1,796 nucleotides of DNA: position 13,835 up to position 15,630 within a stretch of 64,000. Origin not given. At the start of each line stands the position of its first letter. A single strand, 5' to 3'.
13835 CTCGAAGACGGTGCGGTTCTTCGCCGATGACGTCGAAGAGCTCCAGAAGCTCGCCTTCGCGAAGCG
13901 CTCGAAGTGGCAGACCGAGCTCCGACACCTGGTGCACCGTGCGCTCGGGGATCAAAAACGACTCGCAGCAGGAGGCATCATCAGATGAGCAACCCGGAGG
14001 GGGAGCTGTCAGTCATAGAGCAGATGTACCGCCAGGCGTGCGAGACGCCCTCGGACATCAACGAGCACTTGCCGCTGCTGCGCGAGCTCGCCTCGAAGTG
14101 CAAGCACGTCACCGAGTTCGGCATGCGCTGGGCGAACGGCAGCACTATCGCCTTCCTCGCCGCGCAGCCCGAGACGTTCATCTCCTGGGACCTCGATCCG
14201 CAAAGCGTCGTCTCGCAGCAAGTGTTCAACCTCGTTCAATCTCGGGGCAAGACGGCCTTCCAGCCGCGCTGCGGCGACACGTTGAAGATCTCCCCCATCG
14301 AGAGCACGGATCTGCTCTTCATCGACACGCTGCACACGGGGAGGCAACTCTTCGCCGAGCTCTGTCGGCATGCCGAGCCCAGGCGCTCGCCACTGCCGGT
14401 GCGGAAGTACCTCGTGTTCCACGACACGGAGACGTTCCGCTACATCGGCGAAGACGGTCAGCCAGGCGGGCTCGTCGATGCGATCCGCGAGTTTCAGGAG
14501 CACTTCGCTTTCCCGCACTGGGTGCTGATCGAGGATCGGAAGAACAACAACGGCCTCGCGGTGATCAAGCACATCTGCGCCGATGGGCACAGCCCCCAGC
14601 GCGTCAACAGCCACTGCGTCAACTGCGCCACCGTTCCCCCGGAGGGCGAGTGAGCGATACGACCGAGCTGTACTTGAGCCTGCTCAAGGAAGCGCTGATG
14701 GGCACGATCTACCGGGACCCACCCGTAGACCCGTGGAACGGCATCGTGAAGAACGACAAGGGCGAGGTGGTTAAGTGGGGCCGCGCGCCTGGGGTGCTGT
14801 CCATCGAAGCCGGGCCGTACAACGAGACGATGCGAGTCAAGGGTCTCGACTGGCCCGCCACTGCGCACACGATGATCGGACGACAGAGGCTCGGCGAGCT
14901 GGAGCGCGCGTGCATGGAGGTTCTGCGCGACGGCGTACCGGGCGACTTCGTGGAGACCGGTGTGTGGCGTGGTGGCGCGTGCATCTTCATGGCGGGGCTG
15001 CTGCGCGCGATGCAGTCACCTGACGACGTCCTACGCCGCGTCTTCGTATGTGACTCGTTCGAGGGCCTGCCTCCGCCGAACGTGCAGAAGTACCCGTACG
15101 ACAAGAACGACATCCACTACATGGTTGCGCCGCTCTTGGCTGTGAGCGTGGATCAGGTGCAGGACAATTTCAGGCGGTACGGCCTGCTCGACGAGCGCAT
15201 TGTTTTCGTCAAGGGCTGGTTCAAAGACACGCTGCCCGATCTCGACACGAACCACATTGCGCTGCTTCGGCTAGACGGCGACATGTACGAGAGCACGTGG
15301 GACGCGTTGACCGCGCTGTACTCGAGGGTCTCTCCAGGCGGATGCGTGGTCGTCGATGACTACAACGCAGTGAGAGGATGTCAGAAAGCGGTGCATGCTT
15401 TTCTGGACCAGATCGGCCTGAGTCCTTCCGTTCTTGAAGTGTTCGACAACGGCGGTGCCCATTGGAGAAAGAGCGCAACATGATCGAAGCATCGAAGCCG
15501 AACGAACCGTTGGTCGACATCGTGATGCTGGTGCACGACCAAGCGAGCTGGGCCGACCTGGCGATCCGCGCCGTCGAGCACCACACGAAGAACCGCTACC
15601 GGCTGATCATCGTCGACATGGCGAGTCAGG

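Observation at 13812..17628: Phage-borne sugar-tailoring cassette: RHH regulator, two SAM methyltransferases including a TylF-type O-methyltransferase, a double-domain GT2, a Vat/CatB acetyltransferase and an ACP-like carrier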

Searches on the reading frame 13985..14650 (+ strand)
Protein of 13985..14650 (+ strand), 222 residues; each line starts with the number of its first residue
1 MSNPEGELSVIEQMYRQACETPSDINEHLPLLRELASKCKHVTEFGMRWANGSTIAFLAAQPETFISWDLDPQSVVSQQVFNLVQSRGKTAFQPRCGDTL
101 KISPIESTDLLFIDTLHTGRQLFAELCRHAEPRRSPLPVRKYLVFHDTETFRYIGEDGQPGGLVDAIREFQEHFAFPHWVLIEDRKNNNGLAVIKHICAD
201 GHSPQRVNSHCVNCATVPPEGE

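Call 4: search_protein_families(library=pfam, proteins=[window:13985-14650:+], max_evalue=0.1)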
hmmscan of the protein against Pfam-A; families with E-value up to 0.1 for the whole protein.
window:13985-14650:+ (222 aa): 1 family
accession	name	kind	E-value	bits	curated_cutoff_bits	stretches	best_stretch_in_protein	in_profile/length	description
PF13578.12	Methyltransf_24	-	0.012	17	26.3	1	63-147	24-104/105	Methyltransferase domain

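Call 5: search_protein_families(library=phrogs, proteins=[window:13985-14650:+], max_evalue=0.01)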
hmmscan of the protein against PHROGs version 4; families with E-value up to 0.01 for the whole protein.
window:13985-14650:+ (222 aa): 0 families

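Call 18: search_protein_families(library=ncbifam, proteins=[window:13985-14650:+], max_evalue=0.01)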
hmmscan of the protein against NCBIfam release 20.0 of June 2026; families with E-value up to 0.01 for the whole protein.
window:13985-14650:+ (222 aa): 0 families

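Call 54: search_solved_structures(query=A4, max_evalue=1, show_alignments=2)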
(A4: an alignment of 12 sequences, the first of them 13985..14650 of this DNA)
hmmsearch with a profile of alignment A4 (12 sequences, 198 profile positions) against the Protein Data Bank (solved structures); distinct sequences matched with E-value up to 1: 1.
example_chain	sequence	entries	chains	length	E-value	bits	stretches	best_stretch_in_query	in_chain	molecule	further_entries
7rge_A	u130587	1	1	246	0.96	12.1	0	68-128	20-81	3'-phosphoadenylylsulfate reductase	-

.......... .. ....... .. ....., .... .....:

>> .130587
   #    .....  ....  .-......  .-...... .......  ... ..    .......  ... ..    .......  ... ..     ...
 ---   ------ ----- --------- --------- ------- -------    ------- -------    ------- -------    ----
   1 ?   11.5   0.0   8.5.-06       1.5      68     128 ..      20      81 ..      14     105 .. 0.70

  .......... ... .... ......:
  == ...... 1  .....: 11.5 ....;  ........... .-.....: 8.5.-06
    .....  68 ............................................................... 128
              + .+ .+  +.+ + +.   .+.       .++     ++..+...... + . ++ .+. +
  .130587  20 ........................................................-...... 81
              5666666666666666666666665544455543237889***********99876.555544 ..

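Call 56: search_protein_families(library=pfam, alignment_id=A4, max_evalue=0.1)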
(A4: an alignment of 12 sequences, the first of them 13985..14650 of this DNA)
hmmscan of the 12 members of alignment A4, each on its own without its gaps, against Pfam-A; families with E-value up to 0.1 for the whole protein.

A. member 1, window:13985-14650:+ (222 aa): 1 family
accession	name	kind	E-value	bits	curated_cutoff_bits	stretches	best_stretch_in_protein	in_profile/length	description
PF13578.12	Methyltransf_24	-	0.012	17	26.3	1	63-147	24-104/105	Methyltransferase domain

B. families by the number of members that match (of 12 scanned): 4 families
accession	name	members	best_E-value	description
PF13578.12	Methyltransf_24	10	4.4e-06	Methyltransferase domain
PF23738.1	Ig_ZP2_N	1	0.036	Zona pellucida sperm-binding protein 2, Ig-like domain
PF05496.18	RuvB_N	1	0.055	Holliday junction DNA helicase RuvB P-loop domain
PF00205.28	TPP_enzyme_M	1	0.076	Thiamine pyrophosphate enzyme, central domain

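Call 90: search_dna_similar(query=window:13985-14650:+, collection=phages, mode=protein, max_rows=15, max_evalue=0.001)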
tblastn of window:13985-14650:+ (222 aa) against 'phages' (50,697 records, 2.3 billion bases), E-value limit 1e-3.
No match.

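Call 108: search_protein_families(library=padloc, proteins=[window:13985-14650:+], max_evalue=0.01)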
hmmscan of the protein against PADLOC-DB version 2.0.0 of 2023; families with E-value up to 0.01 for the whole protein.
window:13985-14650:+ (222 aa): 0 families

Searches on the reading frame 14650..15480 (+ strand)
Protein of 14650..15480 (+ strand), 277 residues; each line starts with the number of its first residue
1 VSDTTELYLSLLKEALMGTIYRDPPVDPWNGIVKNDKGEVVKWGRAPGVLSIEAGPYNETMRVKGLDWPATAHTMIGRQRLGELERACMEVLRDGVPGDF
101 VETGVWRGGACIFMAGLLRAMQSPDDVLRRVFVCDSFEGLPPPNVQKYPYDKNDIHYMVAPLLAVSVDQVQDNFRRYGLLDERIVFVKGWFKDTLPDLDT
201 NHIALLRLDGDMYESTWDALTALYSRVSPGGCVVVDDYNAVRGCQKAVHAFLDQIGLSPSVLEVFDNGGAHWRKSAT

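Call 4: search_protein_families(library=pfam, proteins=[window:14650-15480:+], max_evalue=0.1)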
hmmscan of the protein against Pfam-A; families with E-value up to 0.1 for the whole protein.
window:14650-15480:+ (277 aa): 3 families
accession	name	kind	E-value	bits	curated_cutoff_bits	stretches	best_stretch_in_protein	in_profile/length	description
PF05711.17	TylF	-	1e-90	304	23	1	6-274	2-264/264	Macrocin-O-methyltransferase (TylF)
PF13578.12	Methyltransf_24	-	2.6e-13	51.2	26.3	1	101-238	1-105/105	Methyltransferase domain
PF04989.18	RMNT_CmcI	-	0.042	14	23.2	0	97-163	33-95/206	Rhamnosyl O-methyltransferase/CmcI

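Call 5: search_protein_families(library=phrogs, proteins=[window:14650-15480:+], max_evalue=0.01)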
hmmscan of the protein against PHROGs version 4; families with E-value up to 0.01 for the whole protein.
window:14650-15480:+ (277 aa): 3 families
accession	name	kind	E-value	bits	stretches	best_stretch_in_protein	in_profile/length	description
phrog_6608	-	other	1.5e-10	41.8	1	165-255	82-164/184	methyltransferase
phrog_8858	-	moron, auxiliary metabolic gene and host takeover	5.5e-05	23.1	1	186-259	302-380/395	glycosyltransferase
phrog_2675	-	other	0.00084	18.9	1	165-254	370-461/599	DNA methyltransferase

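Call 9: search_dna_similar(query=window:14650-15480:+, collection=phages, mode=protein, max_rows=30)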
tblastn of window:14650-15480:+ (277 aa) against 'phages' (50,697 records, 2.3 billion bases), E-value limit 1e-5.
Records with a match: 1; places in all: 2; records where one place covers at least 80% of the query: 1.
Best place of each record, by identity: <60% 1.
By first word of the organism name: Mycobacterium 1.
By host as written in the record: - 1.
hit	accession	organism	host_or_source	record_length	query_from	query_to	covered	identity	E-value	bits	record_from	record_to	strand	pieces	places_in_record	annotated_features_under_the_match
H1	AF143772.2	Mycobacterium avium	-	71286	3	275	99%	45.8%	2e-61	214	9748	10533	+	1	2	mtfB: MtfB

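Call 14: find_related_loci(query=window:14650-15480:+, collection=viral_contigs, flank=10000)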
Query window:14650-15480:+ (277 aa) in viral_contigs; peptide patterns used: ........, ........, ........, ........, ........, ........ (x = any residue, [..] = any of these).
11 stretches matched a pattern; 11 encode a relative of the query (tblastn E <= 1e-3); 11 distinct loci.
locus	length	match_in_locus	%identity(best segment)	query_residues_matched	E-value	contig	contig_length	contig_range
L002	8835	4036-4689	48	55-276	1e-64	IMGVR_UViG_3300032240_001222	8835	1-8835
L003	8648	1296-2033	42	1-276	1e-63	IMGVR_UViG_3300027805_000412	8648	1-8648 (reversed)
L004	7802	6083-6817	42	1-276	9e-64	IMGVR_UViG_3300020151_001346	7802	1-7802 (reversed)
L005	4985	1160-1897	41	1-276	8e-63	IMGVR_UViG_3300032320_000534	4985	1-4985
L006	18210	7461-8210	41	3-275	1e-56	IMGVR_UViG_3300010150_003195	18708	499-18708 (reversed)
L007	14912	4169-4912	39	3-275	8e-56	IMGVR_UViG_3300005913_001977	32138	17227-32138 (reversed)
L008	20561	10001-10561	43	74-267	6e-51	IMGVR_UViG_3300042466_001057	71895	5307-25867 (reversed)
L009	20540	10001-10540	46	74-261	3e-46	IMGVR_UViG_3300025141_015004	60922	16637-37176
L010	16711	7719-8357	38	62-275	2e-45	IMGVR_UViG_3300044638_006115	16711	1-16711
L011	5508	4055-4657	34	73-268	1e-29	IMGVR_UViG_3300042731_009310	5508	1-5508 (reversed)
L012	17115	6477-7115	38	62-275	2e-45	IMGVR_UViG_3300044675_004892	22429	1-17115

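Call 18: search_protein_families(library=ncbifam, proteins=[window:14650-15480:+], max_evalue=0.01)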
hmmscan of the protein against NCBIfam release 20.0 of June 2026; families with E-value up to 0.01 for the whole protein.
window:14650-15480:+ (277 aa): 0 families

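Call 79: search_solved_structures(query=window:14650-15480:+, max_evalue=0.00001, show_alignments=1)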
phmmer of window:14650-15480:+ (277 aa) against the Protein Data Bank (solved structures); distinct sequences matched with E-value up to 0.00001: 7.
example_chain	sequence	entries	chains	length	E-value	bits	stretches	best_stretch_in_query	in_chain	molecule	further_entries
5i10_A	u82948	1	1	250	3.7e-68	233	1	56-275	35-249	Probable O-methyltransferase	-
4cdz_A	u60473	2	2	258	3.8e-68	233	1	56-275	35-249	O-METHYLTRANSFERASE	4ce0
2wk1_A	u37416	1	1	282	3.7e-63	216.6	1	55-275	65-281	NOVP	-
4x7v_A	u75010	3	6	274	2.8e-62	213.7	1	56-276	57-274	Mycinamicin III 3''-O-methyltransferase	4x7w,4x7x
4xvz_A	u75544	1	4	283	3.9e-62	213.2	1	55-276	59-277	Mycinamicin III 3''-O-methyltransferase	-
4x7u_A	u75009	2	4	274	4.9e-62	212.9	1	56-276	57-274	Mycinamicin III 3''-O-methyltransferase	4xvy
4x7y_B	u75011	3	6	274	1.9e-61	211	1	56-276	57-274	Mycinamicin III 3''-O-methyltransferase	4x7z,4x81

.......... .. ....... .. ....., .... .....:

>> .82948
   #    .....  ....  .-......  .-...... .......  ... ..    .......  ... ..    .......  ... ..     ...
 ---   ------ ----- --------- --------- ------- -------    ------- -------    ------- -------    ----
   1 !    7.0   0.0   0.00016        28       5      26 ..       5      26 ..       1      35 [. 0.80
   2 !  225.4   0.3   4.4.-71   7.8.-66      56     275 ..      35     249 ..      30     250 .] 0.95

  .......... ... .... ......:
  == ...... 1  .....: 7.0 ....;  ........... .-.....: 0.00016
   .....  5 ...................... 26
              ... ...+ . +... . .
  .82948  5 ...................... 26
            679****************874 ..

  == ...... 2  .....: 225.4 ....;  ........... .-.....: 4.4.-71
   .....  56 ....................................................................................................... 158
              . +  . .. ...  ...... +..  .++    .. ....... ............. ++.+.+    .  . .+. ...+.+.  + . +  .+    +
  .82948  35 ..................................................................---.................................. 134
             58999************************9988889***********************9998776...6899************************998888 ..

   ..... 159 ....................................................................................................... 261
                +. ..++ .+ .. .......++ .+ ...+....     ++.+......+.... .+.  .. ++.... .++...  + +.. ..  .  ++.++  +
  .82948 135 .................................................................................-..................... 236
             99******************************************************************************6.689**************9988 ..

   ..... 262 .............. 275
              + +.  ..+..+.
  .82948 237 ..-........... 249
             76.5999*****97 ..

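Call 108: search_protein_families(library=padloc, proteins=[window:14650-15480:+], max_evalue=0.01)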
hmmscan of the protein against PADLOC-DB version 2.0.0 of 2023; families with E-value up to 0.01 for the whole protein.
window:14650-15480:+ (277 aa): 0 families
